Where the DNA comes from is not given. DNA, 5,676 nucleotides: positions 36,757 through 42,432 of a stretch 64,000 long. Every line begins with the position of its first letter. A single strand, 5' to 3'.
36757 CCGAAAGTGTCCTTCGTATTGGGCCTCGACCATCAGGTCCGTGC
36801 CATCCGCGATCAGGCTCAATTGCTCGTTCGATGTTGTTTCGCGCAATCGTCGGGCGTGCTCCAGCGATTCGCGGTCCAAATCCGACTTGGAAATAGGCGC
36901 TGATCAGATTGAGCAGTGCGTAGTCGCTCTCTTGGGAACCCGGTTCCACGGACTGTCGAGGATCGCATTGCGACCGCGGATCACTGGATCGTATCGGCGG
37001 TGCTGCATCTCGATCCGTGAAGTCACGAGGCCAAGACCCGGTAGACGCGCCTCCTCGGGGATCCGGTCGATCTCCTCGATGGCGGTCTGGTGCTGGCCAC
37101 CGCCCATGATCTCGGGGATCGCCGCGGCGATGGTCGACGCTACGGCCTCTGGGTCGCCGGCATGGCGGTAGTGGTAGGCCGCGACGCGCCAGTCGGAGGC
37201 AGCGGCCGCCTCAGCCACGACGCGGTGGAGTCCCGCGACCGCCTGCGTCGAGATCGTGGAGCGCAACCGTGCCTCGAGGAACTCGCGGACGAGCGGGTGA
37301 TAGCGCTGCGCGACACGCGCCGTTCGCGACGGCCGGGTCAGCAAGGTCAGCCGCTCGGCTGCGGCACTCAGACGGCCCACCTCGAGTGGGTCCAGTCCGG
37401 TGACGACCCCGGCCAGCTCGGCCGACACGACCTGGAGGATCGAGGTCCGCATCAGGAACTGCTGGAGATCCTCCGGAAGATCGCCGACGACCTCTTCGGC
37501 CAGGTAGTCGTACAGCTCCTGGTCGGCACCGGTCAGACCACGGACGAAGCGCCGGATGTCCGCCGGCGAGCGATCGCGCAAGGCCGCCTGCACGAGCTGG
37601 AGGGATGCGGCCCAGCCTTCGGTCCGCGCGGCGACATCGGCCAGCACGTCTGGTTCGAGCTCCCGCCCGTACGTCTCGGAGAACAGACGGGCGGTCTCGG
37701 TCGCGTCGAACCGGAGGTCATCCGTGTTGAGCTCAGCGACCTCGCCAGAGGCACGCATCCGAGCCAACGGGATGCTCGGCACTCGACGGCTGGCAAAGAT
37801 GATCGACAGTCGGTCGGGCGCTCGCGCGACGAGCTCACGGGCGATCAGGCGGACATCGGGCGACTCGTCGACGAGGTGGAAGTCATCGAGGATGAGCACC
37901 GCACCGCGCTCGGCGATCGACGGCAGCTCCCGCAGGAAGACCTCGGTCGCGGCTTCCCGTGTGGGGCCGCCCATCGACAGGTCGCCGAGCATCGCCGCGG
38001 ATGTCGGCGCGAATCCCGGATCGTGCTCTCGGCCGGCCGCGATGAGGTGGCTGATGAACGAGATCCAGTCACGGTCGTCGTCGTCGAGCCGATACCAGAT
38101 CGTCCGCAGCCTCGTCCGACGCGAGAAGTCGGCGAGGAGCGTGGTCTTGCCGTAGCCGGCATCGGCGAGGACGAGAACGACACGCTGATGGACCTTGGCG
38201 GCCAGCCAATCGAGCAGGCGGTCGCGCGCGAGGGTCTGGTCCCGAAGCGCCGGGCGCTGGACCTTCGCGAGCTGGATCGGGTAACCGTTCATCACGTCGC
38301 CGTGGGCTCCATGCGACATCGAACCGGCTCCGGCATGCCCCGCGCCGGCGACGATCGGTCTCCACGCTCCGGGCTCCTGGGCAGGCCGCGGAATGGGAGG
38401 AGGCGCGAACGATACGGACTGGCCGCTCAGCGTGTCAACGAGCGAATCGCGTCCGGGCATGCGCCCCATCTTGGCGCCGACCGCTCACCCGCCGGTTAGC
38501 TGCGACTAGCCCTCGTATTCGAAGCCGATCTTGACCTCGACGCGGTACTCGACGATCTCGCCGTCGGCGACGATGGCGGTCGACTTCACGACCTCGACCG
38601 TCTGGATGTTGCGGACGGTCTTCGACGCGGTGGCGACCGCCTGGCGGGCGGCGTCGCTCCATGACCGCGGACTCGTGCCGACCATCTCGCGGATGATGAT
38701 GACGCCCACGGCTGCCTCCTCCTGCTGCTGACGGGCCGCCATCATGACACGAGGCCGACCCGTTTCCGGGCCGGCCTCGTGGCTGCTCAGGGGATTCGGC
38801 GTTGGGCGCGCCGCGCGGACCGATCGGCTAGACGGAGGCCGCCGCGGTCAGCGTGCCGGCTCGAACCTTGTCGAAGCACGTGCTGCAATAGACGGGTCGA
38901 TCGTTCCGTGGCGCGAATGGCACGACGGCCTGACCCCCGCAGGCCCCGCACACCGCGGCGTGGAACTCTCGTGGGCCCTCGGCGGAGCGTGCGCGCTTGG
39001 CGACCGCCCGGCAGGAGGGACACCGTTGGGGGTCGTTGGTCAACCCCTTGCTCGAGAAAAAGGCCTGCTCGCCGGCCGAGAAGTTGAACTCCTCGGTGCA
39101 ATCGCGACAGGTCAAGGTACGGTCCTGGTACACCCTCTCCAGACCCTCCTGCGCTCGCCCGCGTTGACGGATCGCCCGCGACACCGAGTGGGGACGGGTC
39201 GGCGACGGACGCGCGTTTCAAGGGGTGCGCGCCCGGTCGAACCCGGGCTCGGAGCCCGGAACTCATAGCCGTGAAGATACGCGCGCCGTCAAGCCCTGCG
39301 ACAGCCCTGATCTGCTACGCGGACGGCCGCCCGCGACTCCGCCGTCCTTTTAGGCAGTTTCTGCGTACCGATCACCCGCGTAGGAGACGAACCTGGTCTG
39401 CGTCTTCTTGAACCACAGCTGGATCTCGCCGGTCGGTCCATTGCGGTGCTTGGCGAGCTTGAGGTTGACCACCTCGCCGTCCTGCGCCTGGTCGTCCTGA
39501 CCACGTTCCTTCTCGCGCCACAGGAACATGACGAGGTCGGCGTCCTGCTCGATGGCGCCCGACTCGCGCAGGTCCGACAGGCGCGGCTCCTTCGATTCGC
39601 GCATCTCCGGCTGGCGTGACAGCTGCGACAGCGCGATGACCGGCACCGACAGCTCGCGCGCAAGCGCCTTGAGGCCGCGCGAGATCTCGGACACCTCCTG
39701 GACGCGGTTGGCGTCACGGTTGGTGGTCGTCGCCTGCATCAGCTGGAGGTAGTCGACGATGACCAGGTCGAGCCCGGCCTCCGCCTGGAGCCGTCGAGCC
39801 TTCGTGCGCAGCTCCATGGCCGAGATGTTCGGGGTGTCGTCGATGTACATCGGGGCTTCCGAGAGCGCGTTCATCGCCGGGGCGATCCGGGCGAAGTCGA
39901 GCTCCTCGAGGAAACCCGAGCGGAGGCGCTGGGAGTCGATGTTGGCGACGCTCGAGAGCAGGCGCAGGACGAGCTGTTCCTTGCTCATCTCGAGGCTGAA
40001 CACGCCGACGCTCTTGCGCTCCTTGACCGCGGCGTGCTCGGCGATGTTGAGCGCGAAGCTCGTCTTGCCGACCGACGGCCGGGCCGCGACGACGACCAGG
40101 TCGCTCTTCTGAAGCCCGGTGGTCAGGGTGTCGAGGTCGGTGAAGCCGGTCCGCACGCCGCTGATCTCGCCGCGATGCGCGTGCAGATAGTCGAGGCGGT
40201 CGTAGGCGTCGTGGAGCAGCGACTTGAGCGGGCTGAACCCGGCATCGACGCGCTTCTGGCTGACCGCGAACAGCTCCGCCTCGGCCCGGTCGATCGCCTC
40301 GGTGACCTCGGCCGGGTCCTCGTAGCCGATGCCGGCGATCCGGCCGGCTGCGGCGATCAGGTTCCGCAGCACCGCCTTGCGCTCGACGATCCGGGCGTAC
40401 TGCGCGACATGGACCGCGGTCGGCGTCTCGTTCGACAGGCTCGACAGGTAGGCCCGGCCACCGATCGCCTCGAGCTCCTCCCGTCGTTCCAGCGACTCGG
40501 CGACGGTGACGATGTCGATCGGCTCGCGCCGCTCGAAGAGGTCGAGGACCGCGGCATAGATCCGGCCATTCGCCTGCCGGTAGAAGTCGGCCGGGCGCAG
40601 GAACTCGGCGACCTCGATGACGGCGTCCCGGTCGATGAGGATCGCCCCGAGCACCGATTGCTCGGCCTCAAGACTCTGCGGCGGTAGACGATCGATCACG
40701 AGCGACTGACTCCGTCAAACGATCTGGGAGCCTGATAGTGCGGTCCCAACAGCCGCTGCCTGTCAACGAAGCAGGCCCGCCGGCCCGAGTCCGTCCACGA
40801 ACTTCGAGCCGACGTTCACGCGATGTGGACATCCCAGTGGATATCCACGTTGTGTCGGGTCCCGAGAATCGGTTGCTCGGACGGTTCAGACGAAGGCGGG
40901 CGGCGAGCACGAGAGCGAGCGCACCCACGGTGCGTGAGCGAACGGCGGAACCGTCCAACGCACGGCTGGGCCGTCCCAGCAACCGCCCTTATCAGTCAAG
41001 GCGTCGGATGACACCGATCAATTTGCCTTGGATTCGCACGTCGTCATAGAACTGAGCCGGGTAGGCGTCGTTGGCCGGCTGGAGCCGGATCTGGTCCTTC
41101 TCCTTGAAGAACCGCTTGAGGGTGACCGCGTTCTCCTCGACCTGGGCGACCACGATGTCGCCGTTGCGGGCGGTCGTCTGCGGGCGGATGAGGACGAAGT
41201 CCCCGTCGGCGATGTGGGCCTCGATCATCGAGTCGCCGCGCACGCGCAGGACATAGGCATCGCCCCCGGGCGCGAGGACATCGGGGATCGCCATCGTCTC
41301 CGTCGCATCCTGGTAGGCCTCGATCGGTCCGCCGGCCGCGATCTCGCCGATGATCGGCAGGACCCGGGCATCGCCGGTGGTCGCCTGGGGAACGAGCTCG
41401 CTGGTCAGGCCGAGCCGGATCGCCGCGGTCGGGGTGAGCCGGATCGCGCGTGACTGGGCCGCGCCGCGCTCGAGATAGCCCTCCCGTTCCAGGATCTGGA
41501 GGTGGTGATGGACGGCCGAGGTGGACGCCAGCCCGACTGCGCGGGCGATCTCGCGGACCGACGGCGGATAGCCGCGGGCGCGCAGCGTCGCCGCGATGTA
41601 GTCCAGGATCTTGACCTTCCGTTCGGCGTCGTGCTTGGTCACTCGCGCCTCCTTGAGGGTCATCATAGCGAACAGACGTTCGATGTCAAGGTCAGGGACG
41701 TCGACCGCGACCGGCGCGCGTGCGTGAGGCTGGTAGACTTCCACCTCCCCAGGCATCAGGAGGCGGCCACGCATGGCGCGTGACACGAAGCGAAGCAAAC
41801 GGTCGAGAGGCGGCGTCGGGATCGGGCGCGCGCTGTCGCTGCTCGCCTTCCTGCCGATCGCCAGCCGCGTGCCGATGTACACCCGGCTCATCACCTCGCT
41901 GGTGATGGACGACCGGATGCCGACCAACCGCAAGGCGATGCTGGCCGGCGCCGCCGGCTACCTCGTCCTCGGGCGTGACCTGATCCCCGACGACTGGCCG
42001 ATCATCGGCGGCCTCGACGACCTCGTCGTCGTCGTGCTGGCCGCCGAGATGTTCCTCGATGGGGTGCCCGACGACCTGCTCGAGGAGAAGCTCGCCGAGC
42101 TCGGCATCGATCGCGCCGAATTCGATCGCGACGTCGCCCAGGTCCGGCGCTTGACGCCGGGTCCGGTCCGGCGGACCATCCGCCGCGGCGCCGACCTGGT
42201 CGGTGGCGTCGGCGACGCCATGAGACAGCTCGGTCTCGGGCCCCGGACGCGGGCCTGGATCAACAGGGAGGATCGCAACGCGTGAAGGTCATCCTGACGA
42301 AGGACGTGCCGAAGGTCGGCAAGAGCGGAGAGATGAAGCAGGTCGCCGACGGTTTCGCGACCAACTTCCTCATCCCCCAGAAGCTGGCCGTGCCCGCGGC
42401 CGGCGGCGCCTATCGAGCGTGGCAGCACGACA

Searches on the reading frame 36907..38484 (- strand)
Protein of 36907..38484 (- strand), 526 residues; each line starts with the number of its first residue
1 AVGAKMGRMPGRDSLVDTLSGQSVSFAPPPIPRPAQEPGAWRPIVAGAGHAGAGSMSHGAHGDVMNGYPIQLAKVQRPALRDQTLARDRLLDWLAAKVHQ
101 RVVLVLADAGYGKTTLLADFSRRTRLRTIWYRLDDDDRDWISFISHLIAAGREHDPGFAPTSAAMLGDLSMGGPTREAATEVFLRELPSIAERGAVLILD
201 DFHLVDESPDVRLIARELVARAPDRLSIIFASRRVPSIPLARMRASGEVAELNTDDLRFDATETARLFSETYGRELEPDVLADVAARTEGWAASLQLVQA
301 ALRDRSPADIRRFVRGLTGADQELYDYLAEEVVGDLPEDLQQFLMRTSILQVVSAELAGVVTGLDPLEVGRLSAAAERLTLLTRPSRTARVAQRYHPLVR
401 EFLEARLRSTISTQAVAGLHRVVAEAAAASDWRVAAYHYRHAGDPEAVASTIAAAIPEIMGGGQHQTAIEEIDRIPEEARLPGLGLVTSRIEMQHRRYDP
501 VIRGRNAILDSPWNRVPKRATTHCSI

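Call 59: search_protein_families(library=pfam, max_evalue=0.0001, proteins=[window:36907-38484:-])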
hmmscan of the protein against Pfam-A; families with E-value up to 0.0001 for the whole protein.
window:36907-38484:- (526 aa): 2 families
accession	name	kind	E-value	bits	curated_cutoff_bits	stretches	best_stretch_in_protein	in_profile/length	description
PF13191.12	AAA_16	-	2.1e-06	28.8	32.6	1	88-209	10-148/167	AAA ATPase domain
PF13401.12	AAA_22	-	4.8e-05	24.1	27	0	99-230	4-120/130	AAA domain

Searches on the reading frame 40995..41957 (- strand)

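Call 59: search_protein_families(library=pfam, max_evalue=0.0001, proteins=[window:40995-41957:-])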
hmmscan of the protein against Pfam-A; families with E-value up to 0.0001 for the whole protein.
window:40995-41957:- (321 aa): 3 families
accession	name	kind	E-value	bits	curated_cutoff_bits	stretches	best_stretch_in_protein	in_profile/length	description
PF00717.28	Peptidase_S24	-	9.7e-32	109.5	23.3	1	201-314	1-116/116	Peptidase S24-like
PF01726.22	LexA_DNA_bind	-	6.8e-20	71.1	23.7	1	112-171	6-65/65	LexA DNA binding domain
PF09339.16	HTH_IclR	-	1.6e-06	28.2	22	1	112-164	3-50/52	IclR helix-turn-helix domain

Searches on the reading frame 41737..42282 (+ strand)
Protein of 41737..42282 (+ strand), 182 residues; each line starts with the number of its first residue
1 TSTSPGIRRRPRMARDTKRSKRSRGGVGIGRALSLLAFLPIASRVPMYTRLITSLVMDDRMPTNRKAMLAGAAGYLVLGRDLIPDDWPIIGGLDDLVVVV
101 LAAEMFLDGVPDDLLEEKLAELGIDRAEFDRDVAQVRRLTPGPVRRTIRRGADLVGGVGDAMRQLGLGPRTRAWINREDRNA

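Call 59: search_protein_families(library=pfam, max_evalue=0.0001, proteins=[window:41737-42282:+])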
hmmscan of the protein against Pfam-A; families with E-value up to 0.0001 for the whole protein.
window:41737-42282:+ (182 aa): 1 family
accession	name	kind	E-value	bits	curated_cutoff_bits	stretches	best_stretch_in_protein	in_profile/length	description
PF06803.17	DUF1232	-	1.2e-08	35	23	1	66-101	2-37/37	Protein of unknown function (DUF1232)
